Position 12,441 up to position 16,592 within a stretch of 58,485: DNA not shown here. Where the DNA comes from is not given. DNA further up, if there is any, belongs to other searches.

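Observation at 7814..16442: Two tandem giant MshQ paralogs: a shared C-terminal core with unrelated N-terminal head modules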

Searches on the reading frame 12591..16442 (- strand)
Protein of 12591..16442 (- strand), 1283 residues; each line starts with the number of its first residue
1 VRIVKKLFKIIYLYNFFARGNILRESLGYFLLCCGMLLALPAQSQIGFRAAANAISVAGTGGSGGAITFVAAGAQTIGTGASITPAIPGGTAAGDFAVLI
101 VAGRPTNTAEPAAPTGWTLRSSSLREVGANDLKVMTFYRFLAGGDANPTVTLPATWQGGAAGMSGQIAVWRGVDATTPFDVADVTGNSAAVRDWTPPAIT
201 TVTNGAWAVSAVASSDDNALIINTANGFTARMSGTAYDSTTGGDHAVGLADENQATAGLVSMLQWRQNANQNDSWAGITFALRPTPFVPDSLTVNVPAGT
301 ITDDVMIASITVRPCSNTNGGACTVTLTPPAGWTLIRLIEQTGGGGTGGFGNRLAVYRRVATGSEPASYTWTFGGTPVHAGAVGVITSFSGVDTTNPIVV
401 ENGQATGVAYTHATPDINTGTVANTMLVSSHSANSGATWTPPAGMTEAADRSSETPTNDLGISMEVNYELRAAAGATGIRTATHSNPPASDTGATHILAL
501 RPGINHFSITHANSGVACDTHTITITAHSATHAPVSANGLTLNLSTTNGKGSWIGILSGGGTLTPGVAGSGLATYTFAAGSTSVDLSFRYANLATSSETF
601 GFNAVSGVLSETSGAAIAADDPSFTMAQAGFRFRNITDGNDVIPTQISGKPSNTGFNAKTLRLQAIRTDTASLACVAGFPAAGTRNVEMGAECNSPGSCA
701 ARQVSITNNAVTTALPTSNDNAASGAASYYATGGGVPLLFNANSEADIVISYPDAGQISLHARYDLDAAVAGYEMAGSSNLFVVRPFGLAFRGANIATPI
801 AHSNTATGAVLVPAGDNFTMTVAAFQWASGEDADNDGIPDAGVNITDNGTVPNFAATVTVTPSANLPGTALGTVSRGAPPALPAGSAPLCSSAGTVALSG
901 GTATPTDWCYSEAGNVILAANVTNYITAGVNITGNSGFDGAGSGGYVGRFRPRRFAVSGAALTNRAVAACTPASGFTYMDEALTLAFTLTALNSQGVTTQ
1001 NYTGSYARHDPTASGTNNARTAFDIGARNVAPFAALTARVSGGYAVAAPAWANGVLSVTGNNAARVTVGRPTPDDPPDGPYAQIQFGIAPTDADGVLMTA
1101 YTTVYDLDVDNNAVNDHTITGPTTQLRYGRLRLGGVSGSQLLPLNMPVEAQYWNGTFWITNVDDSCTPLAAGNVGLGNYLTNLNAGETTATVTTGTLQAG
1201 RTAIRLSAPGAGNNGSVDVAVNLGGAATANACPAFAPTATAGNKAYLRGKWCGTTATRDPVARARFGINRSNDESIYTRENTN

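Call 5: search_protein_families(library=pfam, proteins=[window:12591-16442:-], max_evalue=0.01)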
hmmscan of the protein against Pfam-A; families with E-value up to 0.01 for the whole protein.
window:12591-16442:- (1283 aa): 1 family
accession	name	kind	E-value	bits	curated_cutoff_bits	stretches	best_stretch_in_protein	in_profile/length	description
PF20419.3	DUF6701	-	7.7e-98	329.5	27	1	648-1280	27-576/577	Family of unknown function (DUF6701)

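Call 6: search_protein_families(library=ncbifam, proteins=[window:12591-16442:-], max_evalue=0.01)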
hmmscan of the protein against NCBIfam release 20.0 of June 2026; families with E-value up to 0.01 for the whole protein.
window:12591-16442:- (1283 aa): 0 families

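Call 19: find_homologous_proteins(query=window:12594-16442:-, max_evalue=0.00001)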
Query window:12594-16442:- (1283 aa): 538 proteins with E <= 0.00001 among 8000 candidates; the best 120 are listed.
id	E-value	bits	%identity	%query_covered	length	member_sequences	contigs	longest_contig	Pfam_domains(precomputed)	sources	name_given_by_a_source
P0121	0.0e+0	2721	100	97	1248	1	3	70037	PF28243.1,PF28247.1,PF28238.1,PF20419.5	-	-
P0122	0.0e+0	2403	87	98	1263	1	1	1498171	PF28243.1,PF28247.1,PF28238.1,PF20419.5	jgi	jgi:hypothetical protein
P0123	0.0e+0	2259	82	98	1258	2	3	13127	PF28243.1,PF28247.1,PF28238.1,PF20419.5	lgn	-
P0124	0.0e+0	2172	80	97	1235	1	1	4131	PF28243.1,PF28247.1,PF28238.1,PF20419.5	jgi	jgi:hypothetical protein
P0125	0.0e+0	2093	77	100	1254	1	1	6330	PF28243.1,PF28247.1,PF28238.1,PF20419.5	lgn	-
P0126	0.0e+0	1878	72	98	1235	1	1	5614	PF28243.1,PF28247.1,PF28238.1,PF20419.5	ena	-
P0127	0.0e+0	1822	69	100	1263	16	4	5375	PF28243.1,PF28247.1,PF28238.1,PF20419.5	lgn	-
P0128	0.0e+0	1759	69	98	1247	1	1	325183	PF28243.1,PF28247.1,PF28238.1,PF20419.5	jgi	-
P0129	0.0e+0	1748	66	100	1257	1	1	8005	PF28243.1,PF28247.1,PF28238.1,PF20419.5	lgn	-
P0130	0.0e+0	1729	67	97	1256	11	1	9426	PF28243.1,PF28247.1,PF28238.1,PF20419.5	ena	-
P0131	0.0e+0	1629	66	97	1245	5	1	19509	PF28243.1,PF28247.1,PF28238.1,PF20419.5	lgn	-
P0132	0.0e+0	1610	64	100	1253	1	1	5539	PF28243.1,PF28247.1,PF28238.1,PF20419.5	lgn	-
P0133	0.0e+0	1599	65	95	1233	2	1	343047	PF28243.1,PF28247.1,PF28238.1,PF20419.5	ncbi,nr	ncbi:MAG: hypothetical protein K2Y31_09315 [Burkholderiales bacterium]|nr:hypothetical protein [Burk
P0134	0.0e+0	1583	63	100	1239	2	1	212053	PF28243.1,PF28247.1,PF28238.1,PF20419.5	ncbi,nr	ncbi:MAG: hypothetical protein K2X06_02485 [Burkholderiales bacterium]|nr:hypothetical protein [Burk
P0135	0.0e+0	1573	63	100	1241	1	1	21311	PF28247.1,PF28238.1,PF20419.5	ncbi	-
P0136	0.0e+0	1498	60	98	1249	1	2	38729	PF28243.1,PF28247.1,PF28238.1,PF20419.5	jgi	jgi:hypothetical protein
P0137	0.0e+0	1364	57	96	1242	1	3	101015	PF28247.1,PF28238.1,PF20419.5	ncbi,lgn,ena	-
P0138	0.0e+0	1189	56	78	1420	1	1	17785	PF28243.1,PF28247.1,PF28238.1,PF20419.5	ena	-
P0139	0.0e+0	1162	55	78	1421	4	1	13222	PF28243.1,PF28247.1,PF28238.1,PF20419.5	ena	-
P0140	0.0e+0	1106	50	98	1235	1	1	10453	PF28243.1,PF28247.1,PF28238.1,PF20419.5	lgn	-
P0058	0.0e+0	1050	53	61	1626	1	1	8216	PF28243.1,PF28247.1,PF28238.1,PF07691.18,PF13385.14,PF20419.5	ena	-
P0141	0.0e+0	1049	57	78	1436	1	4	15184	PF28243.1,PF28247.1,PF28238.1,PF20419.5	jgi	jgi:hypothetical protein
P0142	0.0e+0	1026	54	77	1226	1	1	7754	PF28243.1,PF28247.1,PF28238.1,PF20419.5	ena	-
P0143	1.3e-286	972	47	96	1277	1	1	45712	PF28243.1,PF28247.1,PF28238.1,PF20419.5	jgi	jgi:hypothetical protein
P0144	3.0e-285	968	48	95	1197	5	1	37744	PF28243.1,PF28247.1,PF28238.1,PF20419.5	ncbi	-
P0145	2.9e-284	965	47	98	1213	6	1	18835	PF28243.1,PF28247.1,PF28238.1,PF20419.5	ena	-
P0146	1.0e-283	963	58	61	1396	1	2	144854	PF28243.1,PF28247.1,PF28238.1,PF20419.5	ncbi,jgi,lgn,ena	-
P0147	4.5e-274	931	46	93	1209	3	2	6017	PF28243.1,PF28247.1,PF28238.1,PF20419.5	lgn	-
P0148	3.4e-266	905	44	96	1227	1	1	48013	PF28247.1,PF28238.1,PF20419.5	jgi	jgi:hypothetical protein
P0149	6.4e-266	904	45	96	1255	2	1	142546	PF28243.1,PF28247.1,PF28238.1,PF20419.5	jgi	jgi:hypothetical protein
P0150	6.5e-262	890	45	97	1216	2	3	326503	PF28243.1,PF28247.1,PF28238.1,PF20419.5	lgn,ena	-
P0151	6.7e-261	887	50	61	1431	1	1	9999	PF28247.1,PF28238.1,PF13385.14,PF20419.5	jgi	-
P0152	8.8e-259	880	54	61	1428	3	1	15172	PF28243.1,PF28247.1,PF28238.1,PF13385.14,PF20419.5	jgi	jgi:Family of unknown function (DUF6701)/Concanavalin A-like lectin/glucanases superfamily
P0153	1.2e-258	880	45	97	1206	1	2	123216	PF28243.1,PF28247.1,PF28238.1,PF20419.5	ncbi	-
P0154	1.3e-258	880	50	61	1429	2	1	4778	PF28243.1,PF28247.1,PF28238.1,PF13385.14,PF20419.5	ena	-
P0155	2.8e-258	878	51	61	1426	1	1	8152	PF28243.1,PF28247.1,PF28238.1,PF13385.14,PF20419.5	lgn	-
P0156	3.6e-258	878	51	61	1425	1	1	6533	PF28243.1,PF28247.1,PF28238.1,PF13385.14,PF20419.5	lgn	-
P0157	5.7e-258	877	51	64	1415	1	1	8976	PF28243.1,PF28247.1,PF28238.1,PF13385.14,PF20419.5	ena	-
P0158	6.1e-255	867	46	61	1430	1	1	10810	PF28243.1,PF28247.1,PF28238.1,PF13385.14,PF20419.5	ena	-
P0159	2.4e-254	865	52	61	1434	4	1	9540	PF28243.1,PF28247.1,PF28238.1,PF13385.14,PF20419.5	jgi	jgi:MSHA biogenesis protein MshQ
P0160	1.7e-253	863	44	61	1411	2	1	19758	PF28243.1,PF28247.1,PF28238.1,PF13385.14,PF20419.5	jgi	jgi:MSHA biogenesis protein MshQ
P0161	8.7e-253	860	45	61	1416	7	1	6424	PF28243.1,PF28247.1,PF28238.1,PF13385.14,PF20419.5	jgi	jgi:MSHA biogenesis protein MshQ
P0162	1.6e-252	859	44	94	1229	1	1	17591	PF28243.1,PF28247.1,PF28238.1,PF20419.5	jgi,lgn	jgi:hypothetical protein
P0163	1.2e-250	853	50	76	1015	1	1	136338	PF28243.1,PF28247.1,PF28238.1,PF20419.5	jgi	jgi:hypothetical protein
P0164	1.3e-250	853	49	64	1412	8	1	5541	PF28247.1,PF28238.1,PF13385.14,PF20419.5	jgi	jgi:MSHA biogenesis protein MshQ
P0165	1.3e-249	850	43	98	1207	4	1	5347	PF28243.1,PF28247.1,PF28238.1,PF20419.5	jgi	jgi:hypothetical protein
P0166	2.9e-249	849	43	97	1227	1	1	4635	PF28243.1,PF28247.1,PF28238.1,PF20419.5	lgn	-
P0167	4.0e-249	848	44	94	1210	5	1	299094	PF28243.1,PF28247.1,PF28238.1,PF20419.5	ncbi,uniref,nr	ncbi:DUF6701 domain-containing protein [Pelomicrobium methylotrophicum]|uniref:DUF6701 domain-contai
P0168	4.5e-249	848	50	61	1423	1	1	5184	PF28243.1,PF28247.1,PF28238.1,PF13385.14,PF20419.5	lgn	-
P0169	4.7e-248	845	50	61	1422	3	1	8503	PF28243.1,PF28247.1,PF28238.1,PF13385.14,PF20419.5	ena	-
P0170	6.7e-248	844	43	97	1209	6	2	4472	PF28243.1,PF28247.1,PF28238.1,PF20419.5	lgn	-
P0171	3.9e-246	838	44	99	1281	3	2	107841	PF28243.1,PF28238.1,PF20419.5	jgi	-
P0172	9.1e-246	837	44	97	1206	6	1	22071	PF28243.1,PF28247.1,PF28238.1,PF20419.5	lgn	-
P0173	1.2e-244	833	44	94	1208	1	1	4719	PF28243.1,PF28247.1,PF28238.1,PF20419.5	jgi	jgi:hypothetical protein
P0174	1.5e-243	830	44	98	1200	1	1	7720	PF28243.1,PF28247.1,PF28238.1,PF20419.5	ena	-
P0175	2.2e-243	829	43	98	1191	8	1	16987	PF28243.1,PF28247.1,PF28238.1,PF20419.5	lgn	-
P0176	6.0e-243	828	43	98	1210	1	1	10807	PF28243.1,PF28247.1,PF28238.1,PF20419.5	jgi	jgi:hypothetical protein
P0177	6.1e-243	828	44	97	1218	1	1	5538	PF28243.1,PF28247.1,PF28238.1,PF20419.5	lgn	-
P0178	1.6e-240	820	44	97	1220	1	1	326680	PF28243.1,PF28247.1,PF28238.1,PF20419.5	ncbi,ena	-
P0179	1.4e-238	813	43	98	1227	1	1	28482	PF28243.1,PF28247.1,PF28238.1,PF20419.5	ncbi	-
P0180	4.8e-238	811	42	98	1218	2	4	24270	PF28243.1,PF28247.1,PF28238.1,PF20419.5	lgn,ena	-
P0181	7.0e-238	811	42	98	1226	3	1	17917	PF28243.1,PF28247.1,PF28238.1,PF20419.5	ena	-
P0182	1.9e-236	806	43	96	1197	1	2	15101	PF28243.1,PF28247.1,PF28238.1,PF20419.5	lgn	-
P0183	2.6e-236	806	44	97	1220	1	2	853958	PF28243.1,PF28247.1,PF28238.1,PF20419.5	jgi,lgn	jgi:hypothetical protein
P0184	3.3e-235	802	44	95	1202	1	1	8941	PF28247.1,PF28238.1,PF20419.5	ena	-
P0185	1.9e-234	799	42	95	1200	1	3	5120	PF28243.1,PF28247.1,PF28238.1,PF20419.5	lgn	-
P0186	8.8e-233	794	42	96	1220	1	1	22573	PF28243.1,PF28247.1,PF28238.1,PF20419.5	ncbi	-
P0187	6.7e-231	788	42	97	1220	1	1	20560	PF28243.1,PF28247.1,PF28238.1,PF20419.5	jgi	jgi:hypothetical protein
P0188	7.0e-231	788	45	81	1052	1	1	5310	PF28243.1,PF28247.1,PF28238.1,PF20419.5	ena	-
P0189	2.9e-230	786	43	94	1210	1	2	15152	PF28243.1,PF28247.1,PF28238.1,PF20419.5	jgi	jgi:hypothetical protein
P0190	4.0e-230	785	42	98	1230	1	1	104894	PF28243.1,PF28247.1,PF28238.1,PF20419.5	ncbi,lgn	-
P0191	5.3e-230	785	42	96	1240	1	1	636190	PF28243.1,PF28247.1,PF28238.1,PF20419.5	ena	-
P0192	6.8e-230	784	43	63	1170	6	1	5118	PF28243.1,PF28247.1,PF28238.1,PF13385.14,PF20419.5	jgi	jgi:MSHA biogenesis protein MshQ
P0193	7.5e-230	784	42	63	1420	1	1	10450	PF28243.1,PF28247.1,PF28238.1,PF13385.14,PF20419.5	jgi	jgi:MSHA biogenesis protein MshQ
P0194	1.9e-228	780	42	97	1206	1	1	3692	PF28243.1,PF28247.1,PF28238.1,PF20419.5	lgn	-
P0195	4.8e-228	778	42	98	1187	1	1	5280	PF28243.1,PF28247.1,PF28238.1,PF20419.5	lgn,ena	-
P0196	5.7e-226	771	43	98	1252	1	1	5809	PF28243.1,PF28247.1,PF28238.1,PF20419.5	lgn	-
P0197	8.1e-226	771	43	94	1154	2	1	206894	PF28243.1,PF28247.1,PF28238.1,PF20419.5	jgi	-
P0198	1.8e-225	770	41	93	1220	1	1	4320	PF28243.1,PF28247.1,PF28238.1,PF20419.5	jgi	-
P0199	6.0e-225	768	43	94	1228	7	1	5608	PF28243.1,PF28247.1,PF28238.1,PF20419.5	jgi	-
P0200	1.2e-224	767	41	96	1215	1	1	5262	PF28243.1,PF28247.1,PF28238.1,PF20419.5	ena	-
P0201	1.4e-222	760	42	97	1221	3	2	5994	PF28243.1,PF28247.1,PF28238.1,PF20419.5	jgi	jgi:hypothetical protein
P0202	9.3e-222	757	47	51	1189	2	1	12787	PF28243.1,PF28247.1,PF13385.14,PF20419.5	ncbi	ncbi:MAG: DUF6701 domain-containing protein, partial [Burkholderiales bacterium]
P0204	8.0e-219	748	43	97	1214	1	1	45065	PF28247.1,PF28238.1,PF20419.5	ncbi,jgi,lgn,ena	-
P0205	3.1e-218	746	45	80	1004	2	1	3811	PF28243.1,PF28247.1,PF28238.1,PF20419.5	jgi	jgi:hypothetical protein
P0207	5.3e-216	738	44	79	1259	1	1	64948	PF28243.1,PF28247.1,PF28238.1,PF20419.5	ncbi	ncbi:MAG: DUF6701 domain-containing protein [Betaproteobacteria bacterium]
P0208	6.0e-216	738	42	97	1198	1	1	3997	PF28243.1,PF28247.1,PF28238.1,PF20419.5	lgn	-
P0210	4.8e-213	729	41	98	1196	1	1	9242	PF28243.1,PF28247.1,PF28238.1,PF20419.5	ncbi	-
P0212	8.3e-208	711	47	67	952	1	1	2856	PF28243.1,PF28247.1,PF20419.5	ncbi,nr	ncbi:MAG TPA: DUF6701 domain-containing protein, partial [Burkholderiales bacterium]|nr:DUF6701 doma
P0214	5.0e-205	702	46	76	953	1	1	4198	PF28243.1,PF28247.1,PF28238.1,PF20419.5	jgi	jgi:hypothetical protein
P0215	5.0e-205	702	40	98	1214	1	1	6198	PF28243.1,PF28247.1,PF28238.1,PF20419.5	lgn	-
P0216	3.4e-204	699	40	94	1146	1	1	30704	PF28243.1,PF28247.1,PF28238.1,PF20419.5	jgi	jgi:hypothetical protein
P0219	3.3e-198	679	41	97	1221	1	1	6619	PF28243.1,PF28247.1,PF28238.1,PF20419.5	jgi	jgi:hypothetical protein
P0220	4.3e-198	679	39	98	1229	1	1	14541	PF28243.1,PF28247.1,PF28238.1,PF20419.5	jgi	jgi:Family of unknown function (DUF6701)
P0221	2.1e-196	673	39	95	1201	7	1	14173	PF28243.1,PF28247.1,PF28238.1,PF20419.5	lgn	-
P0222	3.9e-196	673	43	78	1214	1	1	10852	PF28243.1,PF28238.1,PF20419.5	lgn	-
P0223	7.0e-196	672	44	78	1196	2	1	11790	PF28243.1,PF28247.1,PF28238.1,PF20419.5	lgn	-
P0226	8.0e-194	665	44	77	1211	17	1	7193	PF28243.1,PF28247.1,PF28238.1,PF20419.5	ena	-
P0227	2.3e-193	663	41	97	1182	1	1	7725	PF28247.1,PF28238.1,PF20419.5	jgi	jgi:hypothetical protein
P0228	1.7e-192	661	40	95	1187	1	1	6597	PF28247.1,PF28238.1,PF20419.5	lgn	-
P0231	6.8e-189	649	39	98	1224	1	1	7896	PF28243.1,PF28247.1,PF28238.1,PF20419.5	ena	-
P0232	1.7e-188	647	39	97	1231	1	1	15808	PF28243.1,PF28247.1,PF28238.1,PF20419.5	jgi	jgi:hypothetical protein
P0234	4.1e-184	633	39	98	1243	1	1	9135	PF28243.1,PF28247.1,PF28238.1,PF20419.5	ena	-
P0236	6.8e-181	622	38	94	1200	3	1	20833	PF28247.1,PF28238.1,PF20419.5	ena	-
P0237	7.1e-179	615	39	97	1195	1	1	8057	PF28243.1,PF28247.1,PF28238.1,PF20419.5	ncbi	-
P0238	1.4e-177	611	44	70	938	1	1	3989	PF28243.1,PF20419.5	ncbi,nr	ncbi:MAG: hypothetical protein OEW77_09485, partial [Gemmatimonadota bacterium]|nr:hypothetical prot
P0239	4.2e-177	610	41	78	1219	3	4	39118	PF28243.1,PF28247.1,PF28238.1,PF20419.5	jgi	jgi:hypothetical protein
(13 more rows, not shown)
